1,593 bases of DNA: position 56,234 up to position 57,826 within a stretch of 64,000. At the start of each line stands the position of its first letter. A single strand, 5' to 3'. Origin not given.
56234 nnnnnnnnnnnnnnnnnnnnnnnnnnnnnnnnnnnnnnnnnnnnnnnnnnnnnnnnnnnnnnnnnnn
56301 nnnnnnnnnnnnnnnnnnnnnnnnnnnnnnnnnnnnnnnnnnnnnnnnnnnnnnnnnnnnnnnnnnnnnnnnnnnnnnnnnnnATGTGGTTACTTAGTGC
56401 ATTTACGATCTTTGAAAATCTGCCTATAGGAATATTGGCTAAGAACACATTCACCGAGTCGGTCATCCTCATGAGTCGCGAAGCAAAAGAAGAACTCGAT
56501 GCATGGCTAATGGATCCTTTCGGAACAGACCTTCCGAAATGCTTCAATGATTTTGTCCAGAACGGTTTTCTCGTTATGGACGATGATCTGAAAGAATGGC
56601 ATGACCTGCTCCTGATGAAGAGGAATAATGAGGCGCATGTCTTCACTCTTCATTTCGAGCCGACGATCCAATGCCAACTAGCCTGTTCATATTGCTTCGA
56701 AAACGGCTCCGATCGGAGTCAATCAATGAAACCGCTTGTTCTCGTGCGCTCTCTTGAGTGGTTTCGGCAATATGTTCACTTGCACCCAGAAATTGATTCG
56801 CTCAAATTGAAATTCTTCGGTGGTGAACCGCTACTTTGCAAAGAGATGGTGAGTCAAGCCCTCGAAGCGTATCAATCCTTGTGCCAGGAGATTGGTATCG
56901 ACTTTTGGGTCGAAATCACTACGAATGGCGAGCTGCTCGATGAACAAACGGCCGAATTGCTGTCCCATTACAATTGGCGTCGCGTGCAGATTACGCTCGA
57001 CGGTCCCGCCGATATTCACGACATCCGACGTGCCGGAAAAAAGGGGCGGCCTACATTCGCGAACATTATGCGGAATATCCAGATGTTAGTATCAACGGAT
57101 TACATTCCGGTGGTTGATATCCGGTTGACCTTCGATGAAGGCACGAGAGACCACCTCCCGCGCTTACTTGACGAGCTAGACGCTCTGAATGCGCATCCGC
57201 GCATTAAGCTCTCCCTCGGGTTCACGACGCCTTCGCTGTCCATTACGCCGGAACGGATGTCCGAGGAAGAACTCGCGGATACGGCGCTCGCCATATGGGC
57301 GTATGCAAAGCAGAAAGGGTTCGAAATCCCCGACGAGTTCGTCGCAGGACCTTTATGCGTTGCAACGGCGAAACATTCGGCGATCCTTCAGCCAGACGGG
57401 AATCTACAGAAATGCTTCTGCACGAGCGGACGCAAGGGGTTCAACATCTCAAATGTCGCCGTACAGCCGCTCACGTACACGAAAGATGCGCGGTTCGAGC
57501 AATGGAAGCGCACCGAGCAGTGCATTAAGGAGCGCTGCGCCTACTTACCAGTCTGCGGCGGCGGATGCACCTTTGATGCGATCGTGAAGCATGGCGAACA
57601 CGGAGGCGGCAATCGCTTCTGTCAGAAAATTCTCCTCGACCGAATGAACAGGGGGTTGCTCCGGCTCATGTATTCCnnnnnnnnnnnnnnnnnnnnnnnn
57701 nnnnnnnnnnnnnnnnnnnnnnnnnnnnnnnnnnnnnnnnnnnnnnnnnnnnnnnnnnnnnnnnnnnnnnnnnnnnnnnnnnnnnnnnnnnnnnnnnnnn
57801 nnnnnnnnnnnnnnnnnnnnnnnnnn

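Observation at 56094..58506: Compact low-GC RiPP-like cassette: unannotated 46-aa precursor, attenuator, radical-SAM/SPASM enzyme, HExxH protein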

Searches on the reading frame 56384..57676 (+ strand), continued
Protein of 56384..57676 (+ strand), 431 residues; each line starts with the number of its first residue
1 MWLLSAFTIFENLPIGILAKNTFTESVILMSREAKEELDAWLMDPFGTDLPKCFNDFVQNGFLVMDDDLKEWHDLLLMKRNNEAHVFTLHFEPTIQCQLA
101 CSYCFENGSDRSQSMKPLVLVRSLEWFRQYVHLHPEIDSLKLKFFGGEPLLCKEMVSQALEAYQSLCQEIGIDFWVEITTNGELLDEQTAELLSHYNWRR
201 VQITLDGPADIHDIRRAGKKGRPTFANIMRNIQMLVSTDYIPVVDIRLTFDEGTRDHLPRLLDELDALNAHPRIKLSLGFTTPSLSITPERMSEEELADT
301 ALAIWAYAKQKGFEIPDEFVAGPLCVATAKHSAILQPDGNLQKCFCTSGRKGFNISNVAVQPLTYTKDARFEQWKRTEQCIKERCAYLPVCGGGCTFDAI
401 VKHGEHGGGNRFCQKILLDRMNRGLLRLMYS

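Call 31: fold_search(model_id=the predicted structure, library=pdb)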
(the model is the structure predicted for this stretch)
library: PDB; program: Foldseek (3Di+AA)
matches with E <= 10: 1465; with E <= 0.001: 91
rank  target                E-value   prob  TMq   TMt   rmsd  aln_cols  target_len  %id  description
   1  5why_A                1.9e-18  1.00  0.70  0.72   7.2       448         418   16  Structural Insights into Thioether Bond Formation in the Biosynthesis of Sactipeptides (released 2017-07-26)
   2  5why_B                6.6e-18  1.00  0.69  0.70   7.7       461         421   14  Structural Insights into Thioether Bond Formation in the Biosynthesis of Sactipeptides (released 2017-07-26)
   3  5wgg_A                2.1e-17  1.00  0.70  0.69   6.4       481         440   14  Structural Insights into Thioether Bond Formation in the Biosynthesis of Sactipeptides (released 2017-07-26)
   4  9gm3_C                1.1e-14  1.00  0.58  0.66   5.9       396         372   18  Crystal structure of the complex formed between the radical SAM protein ChlB and the leader region of its precursor su (released 2025-06-25)
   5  4k36_B                2.0e-14  1.00  0.63  0.74   4.3       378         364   18  His6 tagged anSMEcpe with bound AdoMet (released 2013-05-08)
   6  9gmc_C                2.1e-14  1.00  0.60  0.68   5.5       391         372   18  Crystal structure of the complex formed between the radical SAM protein ChlB and the R3A mutant of ChlA (released 2025-06-25)
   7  9gmc_A                2.8e-14  1.00  0.59  0.67   5.6       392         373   18  Crystal structure of the complex formed between the radical SAM protein ChlB and the R3A mutant of ChlA (released 2025-06-25)
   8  9gm3_A                3.8e-14  1.00  0.58  0.66   5.7       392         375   18  Crystal structure of the complex formed between the radical SAM protein ChlB and the leader region of its precursor su (released 2025-06-25)
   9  4k37_A                4.7e-14  1.00  0.64  0.74   4.0       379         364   18  Native anSMEcpe with bound AdoMet (released 2013-05-08)
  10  4k36_A                4.7e-14  1.00  0.60  0.67   4.9       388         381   19  His6 tagged anSMEcpe with bound AdoMet (released 2013-05-08)
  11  8vpo                  4.7e-14  1.00  0.69  0.67   5.7       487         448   14  X-Ray Crystal Structure of TigE from Paramaledivibacter caminithermalis (released 2024-02-07)
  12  4k39_A                5.6e-14  1.00  0.60  0.71   5.0       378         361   19  Native anSMEcpe with bound AdoMet and Cp18Cys peptide (released 2013-05-08)
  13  5v1q_A                6.3e-14  1.00  0.53  0.54  12.6       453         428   16  Crystal structure of Streptococcus suis SuiB (released 2017-08-30)
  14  5v1t_A                8.4e-14  1.00  0.53  0.52  13.2       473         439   16  Crystal structure of Streptococcus suis SuiB bound to precursor peptide SuiA (released 2017-08-30)
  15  5v1q_B                1.1e-13  1.00  0.50  0.49  13.3       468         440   15  Crystal structure of Streptococcus suis SuiB (released 2017-08-30)
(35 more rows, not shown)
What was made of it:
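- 56384..56659 (+): N-terminal domain of the rSAM protein (residues 1-92): RRE-like beta3-alpha3 fold. The full-length Foldseek alignment to CteB includes this region (call 31).
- On RRE-dependent RiPP maturases: The CteB alignment covers this region (call 31).
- Identity to any characterised maturase is 14-19% (call 31), and related SPASM enzymes are known to perform different reactions. The structural neighbours are CteB, ChlB, anSME and TigE rather than PqqE (call 31). anSME is a good structural match for the catalytic core (call 31).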

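Call 53: search_solved_structures(query=A1, max_evalue=0.001, show_alignments=1)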
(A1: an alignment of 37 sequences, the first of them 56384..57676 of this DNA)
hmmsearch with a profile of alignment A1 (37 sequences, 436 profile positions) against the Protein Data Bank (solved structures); distinct sequences matched with E-value up to 0.001: 9.
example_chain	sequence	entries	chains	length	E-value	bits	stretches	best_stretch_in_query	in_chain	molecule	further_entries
5wgg_A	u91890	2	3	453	2.5e-21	79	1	37-268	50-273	Radical SAM domain protein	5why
8vpo_A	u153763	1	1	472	1.9e-16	62.9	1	47-256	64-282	Radical SAM core domain-containing protein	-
9gm3_A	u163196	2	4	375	5.1e-15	58.2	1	98-241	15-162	ChlB radical SAM domain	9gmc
4k37_A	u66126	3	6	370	4.9e-14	54.9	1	95-272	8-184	Anaerobic sulfatase-maturating enzyme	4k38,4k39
4k36_A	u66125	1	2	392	5.6e-14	54.7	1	95-272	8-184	Anaerobic sulfatase-maturating enzyme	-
6efn_A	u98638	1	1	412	6.9e-07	31.4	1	98-274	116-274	Sporulation killing factor maturation protein SkfB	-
1tv7_A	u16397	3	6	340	2.7e-05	26.1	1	93-269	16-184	Molybdenum cofactor biosynthesis protein A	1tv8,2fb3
2fb2_A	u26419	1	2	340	3.2e-05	25.9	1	95-269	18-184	Molybdenum cofactor biosynthesis protein A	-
5v1q_A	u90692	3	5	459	0.00083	21.2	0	72-202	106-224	Radical SAM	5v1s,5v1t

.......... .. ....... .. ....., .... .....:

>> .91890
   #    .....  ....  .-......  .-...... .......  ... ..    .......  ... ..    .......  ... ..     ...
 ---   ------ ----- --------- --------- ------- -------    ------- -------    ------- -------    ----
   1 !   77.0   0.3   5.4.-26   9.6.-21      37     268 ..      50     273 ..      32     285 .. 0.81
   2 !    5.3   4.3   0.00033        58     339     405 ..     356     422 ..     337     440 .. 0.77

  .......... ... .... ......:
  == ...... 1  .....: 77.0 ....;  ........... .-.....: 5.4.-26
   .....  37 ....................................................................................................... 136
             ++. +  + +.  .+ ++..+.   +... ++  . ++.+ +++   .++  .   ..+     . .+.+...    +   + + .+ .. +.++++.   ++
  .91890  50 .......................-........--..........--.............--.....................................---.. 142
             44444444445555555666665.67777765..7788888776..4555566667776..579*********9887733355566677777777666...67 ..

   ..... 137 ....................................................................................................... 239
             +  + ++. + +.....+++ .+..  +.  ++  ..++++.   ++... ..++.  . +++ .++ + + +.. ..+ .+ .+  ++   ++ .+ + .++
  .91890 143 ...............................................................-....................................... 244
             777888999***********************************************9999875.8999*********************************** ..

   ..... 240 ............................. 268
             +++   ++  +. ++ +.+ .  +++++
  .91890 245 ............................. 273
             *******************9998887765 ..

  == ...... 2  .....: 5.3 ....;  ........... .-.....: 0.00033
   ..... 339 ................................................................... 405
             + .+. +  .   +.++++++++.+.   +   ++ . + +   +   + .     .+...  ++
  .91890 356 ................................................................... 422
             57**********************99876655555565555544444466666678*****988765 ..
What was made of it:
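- Closest known: CteB / SCIFF maturase. Same: It is the best structural match (E 2e-18, TM 0.70, full length; call 31) and the best sequence match in the PDB (profile E 2.5e-21; call 53).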

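Call 67: search_protein_families(library=pfam, proteins=[L017:3940-4617:+, L010:4052-4693:+, L020:7091-7738:+], max_evalue=0.1)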
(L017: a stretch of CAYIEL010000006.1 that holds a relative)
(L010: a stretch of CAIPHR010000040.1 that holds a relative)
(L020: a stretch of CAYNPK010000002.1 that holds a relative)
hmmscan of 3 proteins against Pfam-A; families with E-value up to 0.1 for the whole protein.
L017:3940-4617:+ (226 aa): 0 families

L010:4052-4693:+ (214 aa): 1 family
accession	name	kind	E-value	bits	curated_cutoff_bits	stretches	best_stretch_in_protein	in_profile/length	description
PF22950.1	DUF7026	-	0.047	13.8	28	1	73-87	9-23/50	Domain of unknown function (DUF7026)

L020:7091-7738:+ (216 aa): 0 families

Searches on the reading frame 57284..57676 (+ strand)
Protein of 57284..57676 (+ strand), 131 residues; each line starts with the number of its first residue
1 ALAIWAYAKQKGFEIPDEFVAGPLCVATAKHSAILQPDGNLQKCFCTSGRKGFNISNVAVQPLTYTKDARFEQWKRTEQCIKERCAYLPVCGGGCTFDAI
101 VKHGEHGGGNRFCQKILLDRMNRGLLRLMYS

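Call 59: search_protein_families(library=ncbifam, proteins=[window:57284-57676:+], max_evalue=1)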
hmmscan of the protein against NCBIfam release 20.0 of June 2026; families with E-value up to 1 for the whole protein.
window:57284-57676:+ (131 aa): 18 families
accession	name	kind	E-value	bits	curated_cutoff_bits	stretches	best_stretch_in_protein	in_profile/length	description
TIGR04280.1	geopep_mat_rSAM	hypoth_equivalog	1.7e-12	47.1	400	1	11-119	313-414/428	geopeptide radical SAM maturase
TIGR04085.1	rSAM_more_4Fe4S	domain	6.5e-11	42.5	27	1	25-113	1-93/93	SPASM domain-containing protein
TIGR04463.1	rSAM_vs_C_rich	equivalog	2.6e-10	39.6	525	1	6-107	302-406/438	TIGR04463 family radical SAM/SPASM RiPP maturase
NF038107.1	rSAM_NF038107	equivalog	2.4e-07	29.9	600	1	4-97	305-402/444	Cys-every-fifth radical SAM/SPASM peptide maturase CefB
TIGR04136.1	rSAM_FibroRumin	equivalog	1.4e-06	27.5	400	1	25-113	345-439/458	FibroRumin system radical SAM peptide maturase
NF052473.1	rSAM_FlmE_OhkG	exception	2.3e-06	26.6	500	1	31-102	363-435/481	FlmE/OhkG family radical SAM/SPASM peptide maturase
TIGR04334.1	rSAM_Clo7bot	equivalog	3.8e-05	22.5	600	1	24-101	329-411/440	radical SAM/SPASM domain Clo7bot peptide maturase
NF041298.1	rSAM_mat_DynA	equivalog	6.9e-05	22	450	1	30-116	254-342/356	dynobactin maturation radical SAM/SPASM protein DynA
TIGR03942.1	sulfatase_rSAM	equivalog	0.00016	20.9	349.45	1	28-115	253-345/363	anaerobic sulfatase maturase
TIGR04083.1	rSAM_pep_methan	hypoth_equivalog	0.00024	20.1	300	1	34-105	244-320/376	TIGR04083 family peptide-modifying radical SAM enzyme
TIGR03913.1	rad_SAM_trio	equivalog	0.0005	18.6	591.75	1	17-125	253-364/477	GDL motif peptide-associated radical SAM/SPASM maturase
NF041300.1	rSAM_mat_DarW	exception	0.0016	17.4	650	1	35-124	301-397/415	radical SAM/SPASM peptide maturase DarW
TIGR04084.1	rSAM_AF0577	subfamily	0.012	14.5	225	1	23-104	222-294/347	TIGR04084 family radical SAM/SPASM domain-containing protein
TIGR04103.1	rSAM_nif11_3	equivalog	0.014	14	725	1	82-127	312-356/412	nif11-class peptide radical SAM maturase 3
TIGR04064.1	rSAM_nif11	equivalog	0.023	13.4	518.7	1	32-105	340-410/459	nif11-like peptide radical SAM maturase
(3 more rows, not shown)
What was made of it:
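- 57284..57676 (+): SPASM domain (residues 301-431) with eight invariant cysteines: C325-x13-G-x4-C344-x-C346 ... C380-x4-C385-x5-C391-x3-C395 ... C413. TIGR04085 scores 42.5 bits against a cutoff of 27 (call 59).
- On SPASM subgroup of radical SAM enzymes: TIGR04085 scores 42.5 bits against a cutoff of 27 on residues 301-431 (call 59).
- Checked: The SPASM model TIGR04085 scores 42.5 bits against a cutoff of 27 (call 59).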
